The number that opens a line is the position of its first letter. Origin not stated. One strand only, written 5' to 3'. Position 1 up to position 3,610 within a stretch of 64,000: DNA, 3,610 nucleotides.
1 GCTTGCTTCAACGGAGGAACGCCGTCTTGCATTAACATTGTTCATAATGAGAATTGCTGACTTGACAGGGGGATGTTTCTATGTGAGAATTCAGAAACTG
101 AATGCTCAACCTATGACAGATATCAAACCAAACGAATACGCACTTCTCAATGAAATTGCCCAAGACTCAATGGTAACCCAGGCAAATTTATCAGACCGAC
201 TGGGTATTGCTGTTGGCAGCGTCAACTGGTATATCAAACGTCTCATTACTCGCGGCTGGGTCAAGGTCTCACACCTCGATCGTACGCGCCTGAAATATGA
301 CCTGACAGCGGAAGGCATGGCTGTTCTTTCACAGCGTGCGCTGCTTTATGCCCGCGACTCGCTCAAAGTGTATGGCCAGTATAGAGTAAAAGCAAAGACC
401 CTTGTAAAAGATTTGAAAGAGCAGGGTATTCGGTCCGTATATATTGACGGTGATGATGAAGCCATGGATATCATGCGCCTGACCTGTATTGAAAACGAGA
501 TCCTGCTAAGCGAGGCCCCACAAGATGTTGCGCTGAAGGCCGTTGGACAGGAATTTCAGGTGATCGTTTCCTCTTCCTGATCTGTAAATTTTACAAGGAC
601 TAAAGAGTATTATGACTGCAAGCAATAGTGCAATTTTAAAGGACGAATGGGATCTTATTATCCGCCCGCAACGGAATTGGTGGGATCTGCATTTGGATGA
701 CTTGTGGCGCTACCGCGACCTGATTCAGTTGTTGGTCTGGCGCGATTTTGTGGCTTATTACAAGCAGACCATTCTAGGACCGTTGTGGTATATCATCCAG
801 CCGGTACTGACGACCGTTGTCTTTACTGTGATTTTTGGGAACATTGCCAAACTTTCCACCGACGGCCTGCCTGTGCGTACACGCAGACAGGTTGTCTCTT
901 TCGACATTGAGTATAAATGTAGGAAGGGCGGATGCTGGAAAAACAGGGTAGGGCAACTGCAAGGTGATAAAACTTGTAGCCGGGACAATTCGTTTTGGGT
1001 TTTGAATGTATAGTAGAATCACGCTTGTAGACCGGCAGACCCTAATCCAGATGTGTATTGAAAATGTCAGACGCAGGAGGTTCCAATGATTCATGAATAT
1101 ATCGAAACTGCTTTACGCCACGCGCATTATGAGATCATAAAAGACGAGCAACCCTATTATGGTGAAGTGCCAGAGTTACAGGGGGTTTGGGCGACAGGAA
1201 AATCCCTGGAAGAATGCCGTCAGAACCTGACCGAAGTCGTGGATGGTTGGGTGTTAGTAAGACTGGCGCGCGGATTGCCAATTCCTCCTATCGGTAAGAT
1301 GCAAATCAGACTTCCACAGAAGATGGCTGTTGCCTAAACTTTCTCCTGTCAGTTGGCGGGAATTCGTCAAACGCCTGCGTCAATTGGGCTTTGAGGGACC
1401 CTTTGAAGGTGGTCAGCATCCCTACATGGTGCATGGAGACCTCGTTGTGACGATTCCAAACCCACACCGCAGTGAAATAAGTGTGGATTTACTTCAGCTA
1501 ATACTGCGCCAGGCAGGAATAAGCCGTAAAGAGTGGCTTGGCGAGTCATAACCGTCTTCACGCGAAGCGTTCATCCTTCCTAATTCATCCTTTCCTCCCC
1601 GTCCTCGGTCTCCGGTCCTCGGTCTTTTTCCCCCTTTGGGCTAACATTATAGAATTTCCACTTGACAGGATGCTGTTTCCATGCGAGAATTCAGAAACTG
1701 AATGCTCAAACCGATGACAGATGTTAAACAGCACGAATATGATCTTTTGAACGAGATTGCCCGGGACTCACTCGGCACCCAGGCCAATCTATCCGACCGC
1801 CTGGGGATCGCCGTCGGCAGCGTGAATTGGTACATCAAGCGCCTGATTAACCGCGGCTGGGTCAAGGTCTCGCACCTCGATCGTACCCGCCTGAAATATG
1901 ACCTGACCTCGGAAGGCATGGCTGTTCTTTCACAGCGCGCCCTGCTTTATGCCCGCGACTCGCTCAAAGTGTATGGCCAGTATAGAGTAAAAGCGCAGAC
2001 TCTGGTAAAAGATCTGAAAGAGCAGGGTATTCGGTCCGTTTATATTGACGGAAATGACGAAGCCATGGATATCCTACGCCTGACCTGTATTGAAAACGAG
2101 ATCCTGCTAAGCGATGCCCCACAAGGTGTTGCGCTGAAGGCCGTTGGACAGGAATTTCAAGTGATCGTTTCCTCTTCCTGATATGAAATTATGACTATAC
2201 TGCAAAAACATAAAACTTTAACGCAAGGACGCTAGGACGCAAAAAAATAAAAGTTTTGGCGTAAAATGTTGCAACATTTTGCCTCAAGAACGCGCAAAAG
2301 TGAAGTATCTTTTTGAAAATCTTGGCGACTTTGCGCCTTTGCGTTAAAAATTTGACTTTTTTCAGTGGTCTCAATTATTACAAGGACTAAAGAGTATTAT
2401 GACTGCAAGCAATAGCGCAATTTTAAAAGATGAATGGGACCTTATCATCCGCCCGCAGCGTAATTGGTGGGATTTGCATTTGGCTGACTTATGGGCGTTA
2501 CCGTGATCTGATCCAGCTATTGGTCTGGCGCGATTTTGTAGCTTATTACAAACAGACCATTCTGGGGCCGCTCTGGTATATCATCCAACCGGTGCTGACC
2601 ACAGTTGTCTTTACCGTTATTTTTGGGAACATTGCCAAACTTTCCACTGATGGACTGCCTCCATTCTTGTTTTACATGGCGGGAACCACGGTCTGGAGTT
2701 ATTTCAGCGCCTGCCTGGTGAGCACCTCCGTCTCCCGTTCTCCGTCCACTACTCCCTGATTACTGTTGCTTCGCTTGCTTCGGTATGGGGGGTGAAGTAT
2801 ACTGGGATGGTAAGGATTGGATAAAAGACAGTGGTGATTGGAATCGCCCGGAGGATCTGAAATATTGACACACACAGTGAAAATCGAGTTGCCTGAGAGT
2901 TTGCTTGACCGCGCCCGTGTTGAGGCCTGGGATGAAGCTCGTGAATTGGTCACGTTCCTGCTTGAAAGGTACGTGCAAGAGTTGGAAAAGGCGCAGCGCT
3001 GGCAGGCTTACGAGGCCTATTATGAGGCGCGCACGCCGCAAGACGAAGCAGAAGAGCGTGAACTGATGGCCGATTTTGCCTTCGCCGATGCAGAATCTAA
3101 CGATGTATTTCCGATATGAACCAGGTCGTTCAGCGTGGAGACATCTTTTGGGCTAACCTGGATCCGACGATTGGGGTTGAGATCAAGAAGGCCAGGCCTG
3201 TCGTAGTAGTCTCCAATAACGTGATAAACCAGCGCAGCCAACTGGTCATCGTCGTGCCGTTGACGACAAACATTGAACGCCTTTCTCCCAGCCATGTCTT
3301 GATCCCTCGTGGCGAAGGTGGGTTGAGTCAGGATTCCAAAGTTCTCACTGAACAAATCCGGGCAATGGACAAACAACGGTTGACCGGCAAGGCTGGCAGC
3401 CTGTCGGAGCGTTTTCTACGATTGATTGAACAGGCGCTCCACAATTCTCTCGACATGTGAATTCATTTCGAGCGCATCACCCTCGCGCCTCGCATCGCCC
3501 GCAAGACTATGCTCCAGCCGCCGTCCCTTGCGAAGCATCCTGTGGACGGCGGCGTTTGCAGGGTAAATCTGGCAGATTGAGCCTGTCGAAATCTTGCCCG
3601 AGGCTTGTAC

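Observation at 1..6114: Iterated regulator-headed units at the 5' edge of the glycan locus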

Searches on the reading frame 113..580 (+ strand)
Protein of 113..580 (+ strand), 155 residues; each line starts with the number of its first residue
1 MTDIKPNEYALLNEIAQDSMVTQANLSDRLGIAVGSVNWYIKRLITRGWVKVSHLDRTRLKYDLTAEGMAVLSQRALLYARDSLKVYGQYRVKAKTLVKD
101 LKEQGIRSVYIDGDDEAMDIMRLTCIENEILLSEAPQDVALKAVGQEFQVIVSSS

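Call 4: search_protein_families(library=pfam, proteins=[window:113-580:+], max_evalue=0.01)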
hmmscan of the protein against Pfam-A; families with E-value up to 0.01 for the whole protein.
window:113-580:+ (155 aa): 5 families
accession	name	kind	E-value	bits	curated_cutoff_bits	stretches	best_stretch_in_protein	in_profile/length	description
PF13412.12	HTH_24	-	6.2e-11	42.1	21.9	1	7-51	4-48/48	Winged helix-turn-helix DNA-binding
PF12802.13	MarR_2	-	4.5e-07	30.4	27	1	3-52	2-52/61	MarR family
PF13463.12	HTH_27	-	0.00017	22.2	22.2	1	5-68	2-68/68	Winged helix DNA-binding domain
PF01047.28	MarR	-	0.00039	20.7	24.6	1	6-54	3-51/59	MarR family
PF25213.1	HVO_A0261_N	-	0.0056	17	35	1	10-75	15-74/86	HVO_A0261 N-terminal domain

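Call 32: find_homologous_proteins(query=window:113-580:+, max_evalue=0.001)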
Query window:113-580:+ (155 aa): 2016 proteins with E <= 0.001 among 2066 candidates; the best 120 are listed.
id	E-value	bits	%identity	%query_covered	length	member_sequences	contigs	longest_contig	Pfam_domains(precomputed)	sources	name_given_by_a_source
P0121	3.8e-93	327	100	100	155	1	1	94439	PF13412.13,PF12802.14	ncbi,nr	ncbi:MAG: winged helix-turn-helix transcriptional regulator [Anaerolineales bacterium]|nr:winged hel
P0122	4.3e-84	297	91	100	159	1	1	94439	PF13412.13,PF21441.5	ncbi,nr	ncbi:MAG: winged helix-turn-helix transcriptional regulator [Anaerolineales bacterium]|nr:winged hel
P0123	1.0e-81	290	88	100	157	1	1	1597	PF13412.13,PF12802.14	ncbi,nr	ncbi:MAG: winged helix-turn-helix transcriptional regulator [Anaerolineales bacterium]|nr:winged hel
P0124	1.4e-80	286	87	100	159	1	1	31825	PF13412.13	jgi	jgi:predicted transcriptional regulator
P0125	1.7e-80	286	86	100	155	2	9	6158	PF13412.13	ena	-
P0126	2.2e-80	285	87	100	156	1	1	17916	PF13412.13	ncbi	ncbi:MAG: winged helix-turn-helix transcriptional regulator [Anaerolineales bacterium]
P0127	4.9e-80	284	86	100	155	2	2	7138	PF13412.13,PF12802.14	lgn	-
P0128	4.5e-79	281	86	100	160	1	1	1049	PF13412.13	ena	-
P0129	8.2e-79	280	86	99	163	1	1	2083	PF13412.13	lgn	-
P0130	9.0e-79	280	86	99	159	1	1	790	PF13412.13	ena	-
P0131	2.0e-78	279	86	100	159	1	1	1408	PF13412.13,PF21441.5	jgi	jgi:predicted transcriptional regulator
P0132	5.8e-78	277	85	100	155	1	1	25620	PF13412.13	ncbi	ncbi:MAG: winged helix-turn-helix transcriptional regulator [Paludibacteraceae bacterium]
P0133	1.0e-77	277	83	100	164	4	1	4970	PF13412.13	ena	-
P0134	3.9e-77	275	86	98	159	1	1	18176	PF13412.13,PF12802.14,PF21441.5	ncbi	-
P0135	8.3e-77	274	82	99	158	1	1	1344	PF13412.13,PF21441.5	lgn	-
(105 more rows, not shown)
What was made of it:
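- Among database proteins u1 and u2 are each other's best hit (91% aa; call 32).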

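Call 33: find_encoding_contigs(protein=P0124, flank=10000, max_places=2)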
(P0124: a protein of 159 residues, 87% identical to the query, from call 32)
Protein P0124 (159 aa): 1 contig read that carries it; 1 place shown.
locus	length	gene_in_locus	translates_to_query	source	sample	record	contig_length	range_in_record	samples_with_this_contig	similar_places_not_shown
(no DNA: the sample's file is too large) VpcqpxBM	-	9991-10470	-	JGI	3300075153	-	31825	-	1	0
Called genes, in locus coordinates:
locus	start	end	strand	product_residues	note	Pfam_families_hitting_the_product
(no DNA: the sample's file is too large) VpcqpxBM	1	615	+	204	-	?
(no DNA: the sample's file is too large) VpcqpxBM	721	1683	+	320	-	PF01370:Epimerase, PF04321:RmlD_sub_bind, PF16363:GDP_Man_Dehyd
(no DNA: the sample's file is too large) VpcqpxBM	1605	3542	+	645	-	PF13231:PMT_2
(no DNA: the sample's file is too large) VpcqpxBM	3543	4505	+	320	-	PF00535:Glycos_transf_2, PF10111:Glyco_tranf_2_2 (weak)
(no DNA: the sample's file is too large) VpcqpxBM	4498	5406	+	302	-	PF03706:LPG_synthase_TM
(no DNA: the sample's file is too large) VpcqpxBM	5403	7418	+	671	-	-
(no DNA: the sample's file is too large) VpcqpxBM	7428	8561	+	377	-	PF13439:Glyco_transf_4, PF13477:Glyco_trans_4_2 (weak), PF13579:Glyco_trans_4_4, PF00534:Glycos_transf_1, PF13692:Glyco_trans_1_4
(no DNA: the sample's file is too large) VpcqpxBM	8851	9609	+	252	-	PF08241:Methyltransf_11 (weak), PF03269:DUF268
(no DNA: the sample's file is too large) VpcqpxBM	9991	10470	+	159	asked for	PF13412:HTH_24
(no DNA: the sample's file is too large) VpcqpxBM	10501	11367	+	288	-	PF01061:ABC2_membrane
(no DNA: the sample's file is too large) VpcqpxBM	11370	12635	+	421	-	PF00005:ABC_tran, PF14524:Wzt_C (weak)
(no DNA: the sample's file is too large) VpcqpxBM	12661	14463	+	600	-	PF05050:Methyltransf_21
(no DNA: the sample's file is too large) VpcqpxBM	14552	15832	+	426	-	PF13489:Methyltransf_23, PF08484:Methyltransf_14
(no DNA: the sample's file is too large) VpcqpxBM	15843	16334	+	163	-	PF14667:Polysacc_synt_C (weak), PF07883:Cupin_2 (weak)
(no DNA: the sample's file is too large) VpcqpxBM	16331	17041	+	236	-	PF01370:Epimerase (faint)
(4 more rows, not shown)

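Call 34: find_encoding_contigs(protein=P0126, flank=10000, max_places=2)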
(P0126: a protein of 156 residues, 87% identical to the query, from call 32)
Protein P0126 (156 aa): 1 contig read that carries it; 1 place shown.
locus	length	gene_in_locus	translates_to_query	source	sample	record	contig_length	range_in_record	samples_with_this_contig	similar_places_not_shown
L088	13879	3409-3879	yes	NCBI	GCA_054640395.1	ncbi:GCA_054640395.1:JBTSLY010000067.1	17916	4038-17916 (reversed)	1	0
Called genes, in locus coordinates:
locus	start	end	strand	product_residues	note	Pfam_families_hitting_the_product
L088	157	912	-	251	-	PF00005:ABC_tran, PF02463:SMC_N (weak), PF13304:AAA_21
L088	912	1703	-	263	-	PF02361:CbiQ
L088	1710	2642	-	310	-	PF01891:CbiM, PF13190:PDGLE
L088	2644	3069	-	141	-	PF01475:FUR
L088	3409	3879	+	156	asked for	PF13412:HTH_24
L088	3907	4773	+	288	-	PF01061:ABC2_membrane, PF12698:ABC2_membrane_3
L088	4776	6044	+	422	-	PF00005:ABC_tran, PF13304:AAA_21 (faint), PF14524:Wzt_C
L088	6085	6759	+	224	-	PF13489:Methyltransf_23, PF01209:Ubie_methyltran (weak), PF07021:MetW (weak), PF13847:Methyltransf_31, PF08241:Methyltransf_11, PF08242:Methyltransf_12, PF13649:Methyltransf_25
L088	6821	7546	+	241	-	PF13489:Methyltransf_23 (weak), PF08241:Methyltransf_11, PF08242:Methyltransf_12 (weak), PF13649:Methyltransf_25 (faint), PF13847:Methyltransf_31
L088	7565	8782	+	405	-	-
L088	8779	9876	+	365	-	PF13439:Glyco_transf_4, PF20706:GT4-conflict (faint), PF00534:Glycos_transf_1, PF13692:Glyco_trans_1_4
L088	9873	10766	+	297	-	PF00535:Glycos_transf_2, PF10111:Glyco_tranf_2_2, PF13641:Glyco_tranf_2_3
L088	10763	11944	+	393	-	PF13477:Glyco_trans_4_2, PF13692:Glyco_trans_1_4, PF00534:Glycos_transf_1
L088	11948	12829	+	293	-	PF01370:Epimerase, PF04321:RmlD_sub_bind, PF16363:GDP_Man_Dehyd (weak)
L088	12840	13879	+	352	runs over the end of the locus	PF01073:3Beta_HSD, PF01370:Epimerase, PF02719:Polysacc_synt_2, PF04321:RmlD_sub_bind (weak), PF05368:NmrA (weak), PF07993:NAD_binding_4, PF16363:GDP_Man_Dehyd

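Call 35: find_encoding_contigs(protein=P0132, flank=10000, max_places=2)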
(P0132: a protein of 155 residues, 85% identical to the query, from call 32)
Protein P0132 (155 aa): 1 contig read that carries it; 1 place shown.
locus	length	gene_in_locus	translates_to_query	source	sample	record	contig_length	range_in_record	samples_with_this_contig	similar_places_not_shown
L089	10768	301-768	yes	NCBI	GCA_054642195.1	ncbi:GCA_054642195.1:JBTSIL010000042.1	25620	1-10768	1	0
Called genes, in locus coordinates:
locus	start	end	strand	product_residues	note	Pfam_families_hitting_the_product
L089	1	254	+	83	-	PF01041:DegT_DnrJ_EryC1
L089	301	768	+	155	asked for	PF13412:HTH_24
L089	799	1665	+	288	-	PF01061:ABC2_membrane, PF12698:ABC2_membrane_3 (weak)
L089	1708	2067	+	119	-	PF05635:23S_rRNA_IVP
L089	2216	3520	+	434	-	PF00005:ABC_tran, PF14524:Wzt_C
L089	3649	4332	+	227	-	PF13489:Methyltransf_23, PF07021:MetW (weak), PF13847:Methyltransf_31, PF08241:Methyltransf_11, PF08242:Methyltransf_12 (weak), PF13649:Methyltransf_25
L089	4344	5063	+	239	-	PF13489:Methyltransf_23, PF08242:Methyltransf_12, PF13649:Methyltransf_25 (weak), PF08241:Methyltransf_11, PF13847:Methyltransf_31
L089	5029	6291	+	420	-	-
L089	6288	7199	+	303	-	-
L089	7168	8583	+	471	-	-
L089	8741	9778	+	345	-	PF20706:GT4-conflict (weak), PF00534:Glycos_transf_1, PF13692:Glyco_trans_1_4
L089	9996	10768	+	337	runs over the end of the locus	PF00535:Glycos_transf_2, PF10111:Glyco_tranf_2_2, PF13641:Glyco_tranf_2_3, PF13692:Glyco_trans_1_4 (weak), PF00534:Glycos_transf_1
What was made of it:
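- u1/u2-type regulators head intact wzm-wzt operons elsewhere (calls 33-35).
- Tried and rejected: L089 shows a u1-type regulator directly after wbpE, but the contig starts there (call 35).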

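Call 41: search_protein_families(library=ncbifam, proteins=[window:113-580:+], max_evalue=0.00001)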
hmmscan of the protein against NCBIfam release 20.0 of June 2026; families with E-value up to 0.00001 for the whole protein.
window:113-580:+ (155 aa): 1 family
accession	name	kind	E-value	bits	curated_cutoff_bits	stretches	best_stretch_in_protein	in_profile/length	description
TIGR04176.1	MarR_EPS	equivalog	8.4e-12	45.1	88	1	8-101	6-103/105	MarR family EPS-associated transcriptional regulator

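Call 49: find_related_loci(query=window:113-580:+, collection=metagenome_contigs, flank=10000)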
Query window:113-580:+ (155 aa) in metagenome_contigs; peptide patterns used: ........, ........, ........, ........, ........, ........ (x = any residue, [..] = any of these).
379 stretches matched a pattern; 322 encode a relative of the query (tblastn E <= 1e-3); the best 80 are kept; 80 distinct loci.
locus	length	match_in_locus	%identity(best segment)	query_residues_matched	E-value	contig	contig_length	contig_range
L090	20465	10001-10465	86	1-155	2e-88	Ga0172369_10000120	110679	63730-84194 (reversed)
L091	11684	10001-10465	86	1-155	2e-88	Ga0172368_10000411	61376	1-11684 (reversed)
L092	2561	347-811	83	1-155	1e-87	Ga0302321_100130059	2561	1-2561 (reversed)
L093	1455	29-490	74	1-154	2e-81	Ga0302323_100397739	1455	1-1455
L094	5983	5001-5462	74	1-154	5e-77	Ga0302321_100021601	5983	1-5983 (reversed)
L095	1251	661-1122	73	1-154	3e-81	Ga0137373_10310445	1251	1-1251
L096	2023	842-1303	74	1-154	2e-78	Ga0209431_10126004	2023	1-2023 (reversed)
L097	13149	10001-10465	73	1-155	2e-74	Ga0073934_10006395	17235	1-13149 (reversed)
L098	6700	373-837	73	1-155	2e-74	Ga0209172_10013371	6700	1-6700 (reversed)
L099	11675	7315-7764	77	1-150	1e-74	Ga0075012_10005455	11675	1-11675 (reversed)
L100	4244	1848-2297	75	1-150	4e-74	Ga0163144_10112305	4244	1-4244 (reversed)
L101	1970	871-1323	74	1-151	2e-76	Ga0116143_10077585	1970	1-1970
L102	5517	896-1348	74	1-151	8e-74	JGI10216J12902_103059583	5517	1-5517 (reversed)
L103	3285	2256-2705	74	1-150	5e-74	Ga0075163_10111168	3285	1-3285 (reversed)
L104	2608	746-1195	75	1-150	1e-74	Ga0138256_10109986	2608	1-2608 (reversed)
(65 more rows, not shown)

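Call 63: find_encoding_contigs(protein=P0121, flank=10000, max_places=4)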
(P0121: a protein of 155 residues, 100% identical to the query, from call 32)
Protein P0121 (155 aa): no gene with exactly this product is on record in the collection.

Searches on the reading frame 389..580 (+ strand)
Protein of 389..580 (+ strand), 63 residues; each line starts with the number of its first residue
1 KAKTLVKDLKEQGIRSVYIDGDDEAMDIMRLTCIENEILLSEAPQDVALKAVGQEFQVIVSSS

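Call 61: search_protein_families(library=pfam, proteins=[window:389-580:+], max_evalue=10)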
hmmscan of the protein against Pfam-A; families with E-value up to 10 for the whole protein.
window:389-580:+ (63 aa): 0 families

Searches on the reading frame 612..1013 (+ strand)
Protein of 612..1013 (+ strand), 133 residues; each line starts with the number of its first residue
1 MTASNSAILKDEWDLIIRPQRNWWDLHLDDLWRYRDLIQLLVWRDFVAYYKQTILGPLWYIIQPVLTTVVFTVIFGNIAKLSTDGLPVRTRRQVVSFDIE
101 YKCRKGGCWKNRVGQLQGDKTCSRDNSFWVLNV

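Call 4: search_protein_families(library=pfam, proteins=[window:612-1013:+], max_evalue=0.01)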
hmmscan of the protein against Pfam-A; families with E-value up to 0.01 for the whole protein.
window:612-1013:+ (133 aa): 1 family
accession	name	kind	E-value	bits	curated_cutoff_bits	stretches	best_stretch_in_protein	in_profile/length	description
PF01061.29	ABC2_membrane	-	8e-06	26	26.9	1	37-82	2-44/211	ABC-2 type transporter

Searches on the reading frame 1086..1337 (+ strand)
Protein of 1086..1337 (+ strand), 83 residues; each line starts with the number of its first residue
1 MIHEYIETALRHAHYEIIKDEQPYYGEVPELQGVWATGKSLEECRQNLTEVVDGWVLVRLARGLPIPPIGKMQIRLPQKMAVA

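Call 4: search_protein_families(library=pfam, proteins=[window:1086-1337:+], max_evalue=0.01)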
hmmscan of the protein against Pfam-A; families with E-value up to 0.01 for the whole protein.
window:1086-1337:+ (83 aa): 2 families
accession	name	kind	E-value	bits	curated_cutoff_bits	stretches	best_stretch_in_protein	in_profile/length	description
PF21748.3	UPF0150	-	4.4e-31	107.1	27.3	1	4-67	1-64/64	UPF0150-like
PF15919.11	HicB_lk_antitox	-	0.00097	19.7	27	1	19-70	7-59/123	HicB_like antitoxin of bacterial toxin-antitoxin system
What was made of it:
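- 1086..1551 (+): HicB antitoxin (1086-1337) and HicA toxin (1330-1551). call 4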

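Call 22: find_encoding_contigs(protein=window:1086-1337:+, flank=10000, max_places=6)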
Protein window:1086-1337:+ (83 aa): 1 contig read that carries it; 1 place shown.
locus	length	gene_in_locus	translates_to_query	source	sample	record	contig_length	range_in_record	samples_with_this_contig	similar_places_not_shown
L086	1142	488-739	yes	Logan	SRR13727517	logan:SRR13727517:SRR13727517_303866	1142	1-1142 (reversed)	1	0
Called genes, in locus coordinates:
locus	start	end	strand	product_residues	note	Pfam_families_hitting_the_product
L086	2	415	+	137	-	?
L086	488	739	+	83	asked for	PF21748:UPF0150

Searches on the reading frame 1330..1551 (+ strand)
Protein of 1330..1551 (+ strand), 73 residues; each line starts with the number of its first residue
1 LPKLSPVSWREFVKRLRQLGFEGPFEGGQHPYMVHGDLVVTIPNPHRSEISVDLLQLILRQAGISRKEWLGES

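Call 4: search_protein_families(library=pfam, proteins=[window:1330-1551:+], max_evalue=0.01)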
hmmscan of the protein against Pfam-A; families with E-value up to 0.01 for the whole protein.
window:1330-1551:+ (73 aa): 1 family
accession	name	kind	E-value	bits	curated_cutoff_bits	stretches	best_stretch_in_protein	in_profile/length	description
PF07927.17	HicA_toxin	-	6.4e-11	42.6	27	1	9-64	1-58/58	HicA toxin of bacterial toxin-antitoxin,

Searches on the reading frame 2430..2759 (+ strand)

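Call 4: search_protein_families(library=pfam, proteins=[window:2430-2759:+], max_evalue=0.01)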
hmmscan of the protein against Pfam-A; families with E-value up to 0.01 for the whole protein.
window:2430-2759:+ (109 aa): 1 family
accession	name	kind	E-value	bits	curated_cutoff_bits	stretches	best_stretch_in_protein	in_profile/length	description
PF01061.29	ABC2_membrane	-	4.3e-08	33.4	26.9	1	27-96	2-68/211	ABC-2 type transporter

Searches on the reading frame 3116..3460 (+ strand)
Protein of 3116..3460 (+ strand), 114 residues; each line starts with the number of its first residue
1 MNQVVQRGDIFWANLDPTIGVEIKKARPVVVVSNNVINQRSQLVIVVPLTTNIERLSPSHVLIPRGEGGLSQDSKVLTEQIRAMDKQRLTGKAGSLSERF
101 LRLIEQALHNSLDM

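Call 4: search_protein_families(library=pfam, proteins=[window:3116-3460:+], max_evalue=0.01)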
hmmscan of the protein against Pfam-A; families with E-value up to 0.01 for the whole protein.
window:3116-3460:+ (114 aa): 1 family
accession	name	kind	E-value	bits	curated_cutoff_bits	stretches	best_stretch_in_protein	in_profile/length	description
PF02452.23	PemK_toxin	-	5.7e-32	110.6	23.1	1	6-111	1-108/109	PemK-like, MazF-like toxin of type II toxin-antitoxin system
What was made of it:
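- Checked: A PemK/MazF toxin (3116-3460) with an upstream 93-aa ORF follows the second remnant (call 4).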

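Call 23: find_encoding_contigs(protein=window:3116-3460:+, flank=10000, max_places=6)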
Protein window:3116-3460:+ (114 aa): 1 contig read that carries it; 1 place shown.
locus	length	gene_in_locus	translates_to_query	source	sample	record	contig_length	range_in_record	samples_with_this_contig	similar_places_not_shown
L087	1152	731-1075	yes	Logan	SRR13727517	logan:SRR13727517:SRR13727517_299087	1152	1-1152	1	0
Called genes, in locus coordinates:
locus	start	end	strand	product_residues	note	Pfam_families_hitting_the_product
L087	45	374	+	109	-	PF01061:ABC2_membrane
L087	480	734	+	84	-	-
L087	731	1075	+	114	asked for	PF02452:PemK_toxin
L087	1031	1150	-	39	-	?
